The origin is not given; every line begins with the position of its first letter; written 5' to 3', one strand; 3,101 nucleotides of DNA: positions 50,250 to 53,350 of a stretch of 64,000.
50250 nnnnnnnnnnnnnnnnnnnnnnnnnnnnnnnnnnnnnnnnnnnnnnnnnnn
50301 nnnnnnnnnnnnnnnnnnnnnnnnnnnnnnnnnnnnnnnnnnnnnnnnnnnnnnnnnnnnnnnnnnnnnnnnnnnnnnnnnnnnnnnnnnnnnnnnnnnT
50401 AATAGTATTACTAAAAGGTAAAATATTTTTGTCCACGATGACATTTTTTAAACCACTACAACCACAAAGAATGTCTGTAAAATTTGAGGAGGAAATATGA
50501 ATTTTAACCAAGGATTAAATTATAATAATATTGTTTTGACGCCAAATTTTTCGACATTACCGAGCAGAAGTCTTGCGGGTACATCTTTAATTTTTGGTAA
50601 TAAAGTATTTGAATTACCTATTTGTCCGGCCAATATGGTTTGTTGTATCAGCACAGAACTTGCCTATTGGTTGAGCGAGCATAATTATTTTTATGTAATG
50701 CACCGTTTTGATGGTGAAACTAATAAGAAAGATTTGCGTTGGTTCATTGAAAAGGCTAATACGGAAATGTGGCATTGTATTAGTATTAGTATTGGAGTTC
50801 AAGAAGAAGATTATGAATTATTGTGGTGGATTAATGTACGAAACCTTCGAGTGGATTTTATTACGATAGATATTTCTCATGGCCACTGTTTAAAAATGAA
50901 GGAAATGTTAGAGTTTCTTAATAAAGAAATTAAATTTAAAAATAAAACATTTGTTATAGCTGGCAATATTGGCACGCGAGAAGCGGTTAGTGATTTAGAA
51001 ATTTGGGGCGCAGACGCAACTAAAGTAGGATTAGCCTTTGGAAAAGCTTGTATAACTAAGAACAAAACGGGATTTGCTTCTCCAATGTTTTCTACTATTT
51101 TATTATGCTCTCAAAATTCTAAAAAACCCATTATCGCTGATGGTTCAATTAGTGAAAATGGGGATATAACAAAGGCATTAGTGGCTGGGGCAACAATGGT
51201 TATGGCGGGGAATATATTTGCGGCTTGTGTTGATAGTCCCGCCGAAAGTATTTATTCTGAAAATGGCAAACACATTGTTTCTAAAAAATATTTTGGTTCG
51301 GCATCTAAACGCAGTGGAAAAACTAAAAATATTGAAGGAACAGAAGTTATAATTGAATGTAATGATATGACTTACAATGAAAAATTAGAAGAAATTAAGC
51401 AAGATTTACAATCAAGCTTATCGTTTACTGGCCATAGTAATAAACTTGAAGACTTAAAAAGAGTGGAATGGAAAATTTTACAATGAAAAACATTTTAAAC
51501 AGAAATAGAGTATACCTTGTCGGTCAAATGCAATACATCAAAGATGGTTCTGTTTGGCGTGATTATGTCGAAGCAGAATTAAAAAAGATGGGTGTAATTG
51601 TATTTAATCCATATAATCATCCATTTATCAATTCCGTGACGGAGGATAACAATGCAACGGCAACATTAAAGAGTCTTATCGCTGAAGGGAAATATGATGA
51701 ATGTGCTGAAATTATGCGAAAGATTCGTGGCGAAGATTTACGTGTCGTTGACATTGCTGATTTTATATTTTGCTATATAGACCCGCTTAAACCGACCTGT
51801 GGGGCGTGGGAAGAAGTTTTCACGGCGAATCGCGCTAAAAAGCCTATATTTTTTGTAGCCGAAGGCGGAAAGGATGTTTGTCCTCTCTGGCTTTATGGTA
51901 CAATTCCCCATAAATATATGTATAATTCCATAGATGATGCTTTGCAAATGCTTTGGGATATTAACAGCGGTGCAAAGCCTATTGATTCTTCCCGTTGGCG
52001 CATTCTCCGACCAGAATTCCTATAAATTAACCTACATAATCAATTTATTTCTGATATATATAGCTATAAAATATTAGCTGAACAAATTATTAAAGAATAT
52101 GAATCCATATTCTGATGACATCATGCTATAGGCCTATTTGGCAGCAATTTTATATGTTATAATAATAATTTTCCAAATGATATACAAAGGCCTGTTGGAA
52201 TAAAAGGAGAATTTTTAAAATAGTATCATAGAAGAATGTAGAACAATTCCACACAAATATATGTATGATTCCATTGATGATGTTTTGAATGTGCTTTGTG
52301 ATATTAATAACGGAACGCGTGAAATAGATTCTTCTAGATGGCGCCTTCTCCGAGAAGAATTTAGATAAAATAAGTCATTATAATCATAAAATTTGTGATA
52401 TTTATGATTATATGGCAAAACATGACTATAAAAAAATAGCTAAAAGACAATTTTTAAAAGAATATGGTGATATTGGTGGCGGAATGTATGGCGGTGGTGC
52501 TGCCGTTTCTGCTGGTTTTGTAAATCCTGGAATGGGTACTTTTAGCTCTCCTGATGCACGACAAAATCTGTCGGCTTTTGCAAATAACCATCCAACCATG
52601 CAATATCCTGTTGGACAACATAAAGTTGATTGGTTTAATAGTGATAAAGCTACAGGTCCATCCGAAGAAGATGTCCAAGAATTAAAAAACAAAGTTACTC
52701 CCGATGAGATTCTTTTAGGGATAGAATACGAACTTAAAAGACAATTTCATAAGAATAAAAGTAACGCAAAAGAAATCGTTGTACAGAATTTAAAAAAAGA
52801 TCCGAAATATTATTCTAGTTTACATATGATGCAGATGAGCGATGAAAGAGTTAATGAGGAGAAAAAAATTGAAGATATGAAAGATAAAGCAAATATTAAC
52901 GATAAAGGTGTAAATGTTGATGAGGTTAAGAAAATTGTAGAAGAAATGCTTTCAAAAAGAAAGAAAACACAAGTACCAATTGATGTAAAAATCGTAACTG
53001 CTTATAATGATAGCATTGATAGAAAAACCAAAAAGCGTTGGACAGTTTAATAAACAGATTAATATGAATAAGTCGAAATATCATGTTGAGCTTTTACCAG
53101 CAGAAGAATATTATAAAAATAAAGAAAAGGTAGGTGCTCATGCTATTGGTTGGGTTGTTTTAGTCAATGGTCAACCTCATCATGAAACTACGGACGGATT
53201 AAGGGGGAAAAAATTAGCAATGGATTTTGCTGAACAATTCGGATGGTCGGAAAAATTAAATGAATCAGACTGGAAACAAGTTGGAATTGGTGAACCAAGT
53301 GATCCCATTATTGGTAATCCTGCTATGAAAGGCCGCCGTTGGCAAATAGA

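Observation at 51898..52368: Diverged duplication of the last ~42 codons of the NDT/DNPH1-like gene 215 bp downstream of its stop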

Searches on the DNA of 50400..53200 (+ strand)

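Call 5: search_dna_similar(query=window:50400-53200:+, collection=phages, mode=distant, max_rows=30)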
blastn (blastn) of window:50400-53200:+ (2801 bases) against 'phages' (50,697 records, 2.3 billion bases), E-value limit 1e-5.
No match.
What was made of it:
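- Tried and rejected: GenBank phages, distant blastn of 50400-53200: no match (call 5).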

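Call 24: search_rna_families(source=window, start=51800, end=52500, threshold=evalue, max_evalue=5)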
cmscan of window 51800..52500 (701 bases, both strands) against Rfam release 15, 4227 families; matches with E-value up to 5: 6.
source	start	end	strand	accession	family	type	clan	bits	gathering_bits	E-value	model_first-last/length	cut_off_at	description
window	52139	52196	+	RF01692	Bacteroid-trp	Cis-reg; leader;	-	23.3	49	4.8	1-131/131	no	Bacteroidete tryptophan peptide leader RNA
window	51837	51896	-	RF00344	snoZ267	Gene; snRNA; snoRNA; CD-box;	-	21.8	43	0.16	1-73/73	no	Small nucleolar RNA Z267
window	52269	52315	+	RF00572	SNORD66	Gene; snRNA; snoRNA; CD-box;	-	19.3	32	0.13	1-76/76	no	Small nucleolar RNA SNORD66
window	52131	52194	+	RF01414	Dicty_Class_I_RNA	Gene;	-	18.6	41.5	1.2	1-56/56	no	Class I RNA from Dictyostelium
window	52408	52453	+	RF01726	SAM-II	Cis-reg; riboswitch;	-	16.9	44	2.1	1-60/60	no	SAM-II riboswitch aptamer (SAM-II long loop)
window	52361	52390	+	RF02350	psRNA6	Gene; sRNA;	-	10.9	60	1.6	1-333/333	no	Nitrosomonas sRNA psRNA6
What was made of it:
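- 52102..52242 (.): X: 141 nt of orphan sequence between the donor-derived piece and copy 2, of unknown origin (filler or decayed DNA). It has no ORF, no RNA family hit and no significant fold. No Rfam match near any gathering score (call 24).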

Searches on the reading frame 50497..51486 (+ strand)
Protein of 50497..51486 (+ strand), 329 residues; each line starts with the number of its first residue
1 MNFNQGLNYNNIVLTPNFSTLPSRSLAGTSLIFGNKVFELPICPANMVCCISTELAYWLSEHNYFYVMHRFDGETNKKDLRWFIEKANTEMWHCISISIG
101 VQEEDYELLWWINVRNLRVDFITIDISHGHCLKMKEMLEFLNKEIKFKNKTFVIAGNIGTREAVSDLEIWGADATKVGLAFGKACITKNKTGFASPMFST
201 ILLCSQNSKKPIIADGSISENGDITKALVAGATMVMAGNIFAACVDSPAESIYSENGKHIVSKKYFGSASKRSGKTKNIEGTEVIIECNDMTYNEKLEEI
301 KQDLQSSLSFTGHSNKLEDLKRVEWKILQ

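Call 6: search_protein_families(library=pfam, proteins=[window:50497-51486:+], max_evalue=0.01)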
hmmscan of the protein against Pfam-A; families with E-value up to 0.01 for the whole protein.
window:50497-51486:+ (329 aa): 3 families
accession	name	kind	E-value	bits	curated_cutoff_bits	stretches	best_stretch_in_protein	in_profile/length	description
PF00478.31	IMPDH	-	7.8e-41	140.7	25.6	1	6-276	1-271/345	IMP dehydrogenase / GMP reductase domain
PF01070.24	FMN_dh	-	0.00036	20.1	24.9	1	208-242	272-306/350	FMN-dependent dehydrogenase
PF03060.21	NMO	-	0.00048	20.1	28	1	148-254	133-238/331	Nitronate monooxygenase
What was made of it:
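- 50497..51486 (+): GMP reductase / IMP dehydrogenase-like gene (context). Its stop overlaps the start of the next gene in ATGA. Pfam PF00478, E 7.8e-41 (call 6).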

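Call 13: find_related_loci(query=window:50497-51486:+, collection=viral_contigs, flank=6000)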
Query window:50497-51486:+ (329 aa) in viral_contigs; peptide patterns used: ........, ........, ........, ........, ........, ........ (x = any residue, [..] = any of these).
5 stretches matched a pattern; 2 encode a relative of the query (tblastn E <= 1e-3); 2 distinct loci.
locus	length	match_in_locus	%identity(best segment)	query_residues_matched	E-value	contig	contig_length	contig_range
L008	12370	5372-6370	51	8-327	5e-100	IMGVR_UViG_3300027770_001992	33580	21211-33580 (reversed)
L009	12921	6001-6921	32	6-321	2e-35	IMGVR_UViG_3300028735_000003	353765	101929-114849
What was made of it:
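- Tried and rejected: IMG/VR scan with the GMP-reductase-like protein: two loci (51% and 32% identical), neither informative about the duplication (call 13).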

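Call 41: search_protein_families(library=phrogs, proteins=[window:50497-51486:+], max_evalue=0.001)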
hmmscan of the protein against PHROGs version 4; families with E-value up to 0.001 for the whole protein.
window:50497-51486:+ (329 aa): 2 families
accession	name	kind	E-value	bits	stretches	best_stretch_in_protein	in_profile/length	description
phrog_9582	-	other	1.1e-67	229.5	1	4-323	7-329/353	dehydrogenase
phrog_17890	-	unknown function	7.7e-05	22.7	0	200-255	192-247/346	-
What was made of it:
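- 50497..51486 (+): PHROG 9582 'dehydrogenase', 1.1e-67 (call 41).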
